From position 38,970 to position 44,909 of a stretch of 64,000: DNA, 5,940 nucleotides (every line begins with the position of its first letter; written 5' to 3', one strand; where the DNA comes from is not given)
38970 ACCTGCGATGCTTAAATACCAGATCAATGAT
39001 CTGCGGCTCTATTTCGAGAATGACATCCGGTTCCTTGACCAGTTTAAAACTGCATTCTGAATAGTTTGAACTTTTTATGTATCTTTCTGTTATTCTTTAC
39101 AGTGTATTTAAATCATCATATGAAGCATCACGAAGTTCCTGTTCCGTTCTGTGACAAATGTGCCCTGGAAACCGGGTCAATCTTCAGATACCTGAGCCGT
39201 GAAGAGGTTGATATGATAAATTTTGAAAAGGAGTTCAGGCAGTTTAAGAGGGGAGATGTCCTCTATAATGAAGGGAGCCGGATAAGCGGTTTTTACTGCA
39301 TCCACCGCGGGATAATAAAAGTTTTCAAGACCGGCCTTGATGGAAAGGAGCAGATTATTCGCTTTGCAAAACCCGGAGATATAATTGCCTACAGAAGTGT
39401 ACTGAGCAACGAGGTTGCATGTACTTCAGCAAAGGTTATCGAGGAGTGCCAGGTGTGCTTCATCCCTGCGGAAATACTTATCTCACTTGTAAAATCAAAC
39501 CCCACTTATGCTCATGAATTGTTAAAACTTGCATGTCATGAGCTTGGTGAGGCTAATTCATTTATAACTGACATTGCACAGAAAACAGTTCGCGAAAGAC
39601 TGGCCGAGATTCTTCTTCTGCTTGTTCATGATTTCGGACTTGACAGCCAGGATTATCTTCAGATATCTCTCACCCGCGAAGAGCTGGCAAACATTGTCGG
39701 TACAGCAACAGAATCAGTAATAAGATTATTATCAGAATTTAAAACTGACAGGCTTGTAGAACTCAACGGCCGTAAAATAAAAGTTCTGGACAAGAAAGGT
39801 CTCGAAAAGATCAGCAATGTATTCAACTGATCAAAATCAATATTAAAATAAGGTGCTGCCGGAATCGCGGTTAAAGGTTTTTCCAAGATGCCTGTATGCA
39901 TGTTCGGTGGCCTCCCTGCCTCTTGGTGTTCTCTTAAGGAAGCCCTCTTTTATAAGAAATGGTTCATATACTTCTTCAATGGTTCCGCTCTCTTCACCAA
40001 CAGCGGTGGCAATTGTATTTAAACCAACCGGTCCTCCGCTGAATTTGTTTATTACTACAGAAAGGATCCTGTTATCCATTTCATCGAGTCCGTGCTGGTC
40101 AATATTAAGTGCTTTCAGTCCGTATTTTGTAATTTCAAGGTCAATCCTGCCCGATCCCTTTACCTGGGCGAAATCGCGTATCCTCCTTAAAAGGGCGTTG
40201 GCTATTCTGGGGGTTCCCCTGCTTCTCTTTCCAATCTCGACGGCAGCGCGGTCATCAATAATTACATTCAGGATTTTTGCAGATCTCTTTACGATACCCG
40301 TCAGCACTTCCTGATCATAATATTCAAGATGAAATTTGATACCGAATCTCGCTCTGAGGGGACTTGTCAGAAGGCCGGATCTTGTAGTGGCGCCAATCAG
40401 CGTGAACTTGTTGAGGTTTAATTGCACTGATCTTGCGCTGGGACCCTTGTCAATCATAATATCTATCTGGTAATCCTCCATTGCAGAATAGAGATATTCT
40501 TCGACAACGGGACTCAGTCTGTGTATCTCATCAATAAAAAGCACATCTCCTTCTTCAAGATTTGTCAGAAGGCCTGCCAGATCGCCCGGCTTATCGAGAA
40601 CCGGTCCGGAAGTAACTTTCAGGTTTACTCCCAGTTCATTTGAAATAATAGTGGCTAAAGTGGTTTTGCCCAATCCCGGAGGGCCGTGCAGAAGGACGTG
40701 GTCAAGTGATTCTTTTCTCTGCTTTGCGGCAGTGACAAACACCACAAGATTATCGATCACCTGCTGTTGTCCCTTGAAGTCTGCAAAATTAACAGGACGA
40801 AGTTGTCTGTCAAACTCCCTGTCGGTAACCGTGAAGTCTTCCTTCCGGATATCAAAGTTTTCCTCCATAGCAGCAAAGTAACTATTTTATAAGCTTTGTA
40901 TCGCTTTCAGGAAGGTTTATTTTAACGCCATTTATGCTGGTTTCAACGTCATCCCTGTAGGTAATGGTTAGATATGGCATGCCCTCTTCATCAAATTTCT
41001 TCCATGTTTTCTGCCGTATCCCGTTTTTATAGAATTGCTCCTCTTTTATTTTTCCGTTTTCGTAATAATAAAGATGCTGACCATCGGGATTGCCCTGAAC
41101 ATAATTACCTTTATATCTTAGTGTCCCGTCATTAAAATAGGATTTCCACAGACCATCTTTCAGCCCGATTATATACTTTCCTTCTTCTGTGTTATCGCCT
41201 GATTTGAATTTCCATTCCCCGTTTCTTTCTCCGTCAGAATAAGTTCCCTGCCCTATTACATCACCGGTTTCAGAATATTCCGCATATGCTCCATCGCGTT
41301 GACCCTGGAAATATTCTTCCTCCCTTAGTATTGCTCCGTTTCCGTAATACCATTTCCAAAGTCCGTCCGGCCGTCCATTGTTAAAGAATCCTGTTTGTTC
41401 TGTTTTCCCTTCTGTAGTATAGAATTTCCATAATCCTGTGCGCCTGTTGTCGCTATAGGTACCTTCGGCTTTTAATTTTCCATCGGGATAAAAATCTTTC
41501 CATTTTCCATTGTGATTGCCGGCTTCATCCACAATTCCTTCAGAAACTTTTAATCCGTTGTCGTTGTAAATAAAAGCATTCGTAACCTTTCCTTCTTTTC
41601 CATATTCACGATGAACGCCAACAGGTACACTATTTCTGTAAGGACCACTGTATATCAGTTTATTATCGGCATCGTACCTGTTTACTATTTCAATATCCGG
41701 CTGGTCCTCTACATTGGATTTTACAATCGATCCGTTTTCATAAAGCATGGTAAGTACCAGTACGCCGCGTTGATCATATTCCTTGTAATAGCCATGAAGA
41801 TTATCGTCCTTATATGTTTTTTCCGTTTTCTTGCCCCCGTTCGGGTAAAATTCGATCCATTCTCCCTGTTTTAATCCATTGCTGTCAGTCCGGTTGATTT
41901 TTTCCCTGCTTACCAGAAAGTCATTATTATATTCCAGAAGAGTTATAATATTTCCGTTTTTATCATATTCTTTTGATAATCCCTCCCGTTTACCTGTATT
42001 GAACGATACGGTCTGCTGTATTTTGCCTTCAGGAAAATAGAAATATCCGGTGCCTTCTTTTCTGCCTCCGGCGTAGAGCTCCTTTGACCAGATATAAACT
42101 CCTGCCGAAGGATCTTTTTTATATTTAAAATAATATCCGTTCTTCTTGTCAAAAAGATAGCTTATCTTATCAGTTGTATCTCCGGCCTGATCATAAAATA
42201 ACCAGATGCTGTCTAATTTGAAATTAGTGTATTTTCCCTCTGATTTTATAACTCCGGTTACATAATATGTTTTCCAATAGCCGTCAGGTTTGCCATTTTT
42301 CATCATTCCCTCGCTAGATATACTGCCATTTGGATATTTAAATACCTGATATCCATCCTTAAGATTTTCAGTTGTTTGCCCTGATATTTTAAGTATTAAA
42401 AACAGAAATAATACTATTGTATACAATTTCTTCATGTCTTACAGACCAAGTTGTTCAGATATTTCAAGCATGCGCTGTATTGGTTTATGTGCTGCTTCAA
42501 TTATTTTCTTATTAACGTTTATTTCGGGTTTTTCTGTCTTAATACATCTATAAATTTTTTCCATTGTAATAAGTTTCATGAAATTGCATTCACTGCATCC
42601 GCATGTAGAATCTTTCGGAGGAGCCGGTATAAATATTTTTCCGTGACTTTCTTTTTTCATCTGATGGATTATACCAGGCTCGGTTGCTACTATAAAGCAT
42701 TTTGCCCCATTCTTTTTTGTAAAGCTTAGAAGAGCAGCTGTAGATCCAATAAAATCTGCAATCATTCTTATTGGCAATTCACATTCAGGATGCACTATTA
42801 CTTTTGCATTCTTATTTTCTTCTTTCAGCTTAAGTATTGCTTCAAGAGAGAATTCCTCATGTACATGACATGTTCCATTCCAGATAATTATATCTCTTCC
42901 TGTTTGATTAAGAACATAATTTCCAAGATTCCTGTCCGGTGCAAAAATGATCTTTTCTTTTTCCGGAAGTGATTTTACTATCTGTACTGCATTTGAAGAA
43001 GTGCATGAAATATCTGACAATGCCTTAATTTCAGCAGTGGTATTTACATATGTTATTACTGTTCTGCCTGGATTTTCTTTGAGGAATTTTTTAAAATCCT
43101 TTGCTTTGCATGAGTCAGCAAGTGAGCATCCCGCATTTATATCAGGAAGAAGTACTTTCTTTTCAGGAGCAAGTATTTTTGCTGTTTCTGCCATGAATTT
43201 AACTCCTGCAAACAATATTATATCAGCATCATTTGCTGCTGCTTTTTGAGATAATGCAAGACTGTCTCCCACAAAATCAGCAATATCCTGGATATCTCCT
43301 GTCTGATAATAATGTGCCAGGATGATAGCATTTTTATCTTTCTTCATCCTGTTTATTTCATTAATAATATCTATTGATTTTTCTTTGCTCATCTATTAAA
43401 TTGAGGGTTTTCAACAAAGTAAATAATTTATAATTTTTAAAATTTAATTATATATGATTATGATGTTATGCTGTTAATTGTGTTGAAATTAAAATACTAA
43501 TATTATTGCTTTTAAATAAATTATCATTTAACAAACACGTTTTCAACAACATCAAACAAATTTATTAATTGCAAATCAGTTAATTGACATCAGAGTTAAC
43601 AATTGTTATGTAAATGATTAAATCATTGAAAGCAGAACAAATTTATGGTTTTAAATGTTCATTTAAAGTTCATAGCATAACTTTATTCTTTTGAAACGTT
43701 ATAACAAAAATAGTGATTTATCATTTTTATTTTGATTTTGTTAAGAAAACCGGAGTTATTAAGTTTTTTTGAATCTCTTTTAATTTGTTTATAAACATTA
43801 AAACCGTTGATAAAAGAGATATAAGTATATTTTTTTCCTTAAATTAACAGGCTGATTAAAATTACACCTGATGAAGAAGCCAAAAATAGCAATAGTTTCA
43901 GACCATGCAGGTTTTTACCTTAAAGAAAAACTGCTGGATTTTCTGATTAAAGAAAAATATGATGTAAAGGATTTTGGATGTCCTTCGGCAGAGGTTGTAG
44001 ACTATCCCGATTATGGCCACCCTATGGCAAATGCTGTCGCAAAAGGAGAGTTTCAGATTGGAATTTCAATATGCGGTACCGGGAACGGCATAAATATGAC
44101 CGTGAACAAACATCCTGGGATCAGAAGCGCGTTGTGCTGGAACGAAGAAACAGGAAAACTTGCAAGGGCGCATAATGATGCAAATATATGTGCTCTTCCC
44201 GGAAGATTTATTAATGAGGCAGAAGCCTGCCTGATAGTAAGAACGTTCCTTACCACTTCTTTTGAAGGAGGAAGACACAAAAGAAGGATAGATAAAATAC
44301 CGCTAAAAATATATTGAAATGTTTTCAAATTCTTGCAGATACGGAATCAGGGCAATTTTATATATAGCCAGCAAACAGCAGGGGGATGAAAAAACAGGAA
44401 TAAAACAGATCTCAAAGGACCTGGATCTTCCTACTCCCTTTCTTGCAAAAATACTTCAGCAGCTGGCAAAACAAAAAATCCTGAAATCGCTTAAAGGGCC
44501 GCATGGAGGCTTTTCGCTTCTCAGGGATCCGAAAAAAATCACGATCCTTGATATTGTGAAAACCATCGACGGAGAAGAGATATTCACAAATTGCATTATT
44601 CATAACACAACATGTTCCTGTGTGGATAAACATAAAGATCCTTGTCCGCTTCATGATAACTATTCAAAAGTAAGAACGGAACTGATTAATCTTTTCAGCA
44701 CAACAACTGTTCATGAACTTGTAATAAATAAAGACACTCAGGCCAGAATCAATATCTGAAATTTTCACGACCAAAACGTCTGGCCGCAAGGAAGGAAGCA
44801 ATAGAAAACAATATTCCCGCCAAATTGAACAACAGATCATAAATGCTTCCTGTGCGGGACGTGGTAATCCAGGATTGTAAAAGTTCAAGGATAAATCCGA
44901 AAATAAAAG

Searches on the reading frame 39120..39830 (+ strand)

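Call 53: search_protein_families(library=pfam, proteins=[window:39120-39830:+], max_evalue=0.001)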
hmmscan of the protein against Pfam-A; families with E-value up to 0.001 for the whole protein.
window:39120-39830:+ (236 aa): 3 families
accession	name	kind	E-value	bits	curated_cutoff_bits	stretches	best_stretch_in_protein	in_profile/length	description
PF00027.35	cNMP_binding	-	8.8e-20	70.9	27.5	1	40-127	2-89/89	Cyclic nucleotide-binding domain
PF13545.12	HTH_Crp_2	-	1.4e-16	60.6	27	1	159-231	1-70/70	Crp-like helix-turn-helix domain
PF00325.26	Crp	-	4.7e-05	23.5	21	1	183-211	2-30/32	Bacterial regulatory proteins, crp family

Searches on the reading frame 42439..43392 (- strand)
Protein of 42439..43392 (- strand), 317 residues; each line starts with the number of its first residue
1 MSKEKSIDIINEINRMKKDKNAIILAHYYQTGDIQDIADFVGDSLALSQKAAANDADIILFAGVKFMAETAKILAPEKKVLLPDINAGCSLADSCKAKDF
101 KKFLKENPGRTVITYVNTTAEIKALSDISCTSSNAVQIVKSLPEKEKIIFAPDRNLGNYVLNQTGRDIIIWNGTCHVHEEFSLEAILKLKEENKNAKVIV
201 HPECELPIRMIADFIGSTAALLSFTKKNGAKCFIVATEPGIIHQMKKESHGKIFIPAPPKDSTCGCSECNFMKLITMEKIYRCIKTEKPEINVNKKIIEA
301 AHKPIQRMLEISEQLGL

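Call 52: search_protein_families(library=pfam, proteins=[window:42439-43392:-], max_evalue=0.001)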
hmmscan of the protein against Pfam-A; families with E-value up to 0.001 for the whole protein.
window:42439-43392:- (317 aa): 1 family
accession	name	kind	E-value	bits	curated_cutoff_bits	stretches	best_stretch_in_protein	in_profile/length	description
PF02445.21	NadA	-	4.1e-120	400.8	27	1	12-310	2-295/295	Quinolinate synthetase A protein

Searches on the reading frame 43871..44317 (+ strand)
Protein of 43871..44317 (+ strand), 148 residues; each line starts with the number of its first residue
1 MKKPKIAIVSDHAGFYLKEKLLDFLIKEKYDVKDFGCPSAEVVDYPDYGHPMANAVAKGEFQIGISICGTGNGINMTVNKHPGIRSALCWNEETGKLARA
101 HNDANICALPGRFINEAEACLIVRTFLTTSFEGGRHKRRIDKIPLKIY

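Call 52: search_protein_families(library=pfam, proteins=[window:43871-44317:+], max_evalue=0.001)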
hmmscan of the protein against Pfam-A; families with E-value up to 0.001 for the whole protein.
window:43871-44317:+ (148 aa): 1 family
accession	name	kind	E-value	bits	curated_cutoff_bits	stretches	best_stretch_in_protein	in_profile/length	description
PF02502.23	LacAB_rpiB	-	5.6e-55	185.5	24.7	1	6-143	1-138/138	Ribose/Galactose Isomerase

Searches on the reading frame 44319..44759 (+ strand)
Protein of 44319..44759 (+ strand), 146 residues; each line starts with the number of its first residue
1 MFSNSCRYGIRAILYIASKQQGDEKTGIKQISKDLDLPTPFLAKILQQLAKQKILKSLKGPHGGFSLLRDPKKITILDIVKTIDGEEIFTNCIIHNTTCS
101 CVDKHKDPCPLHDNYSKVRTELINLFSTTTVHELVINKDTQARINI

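Call 52: search_protein_families(library=pfam, proteins=[window:44319-44759:+], max_evalue=0.001)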
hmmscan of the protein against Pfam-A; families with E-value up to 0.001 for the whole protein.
window:44319-44759:+ (146 aa): 1 family
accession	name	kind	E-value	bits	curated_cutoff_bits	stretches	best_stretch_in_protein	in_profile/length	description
PF02082.26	Rrf2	-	5.9e-31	107.8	30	1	3-135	2-130/132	Iron-dependent Transcriptional regulator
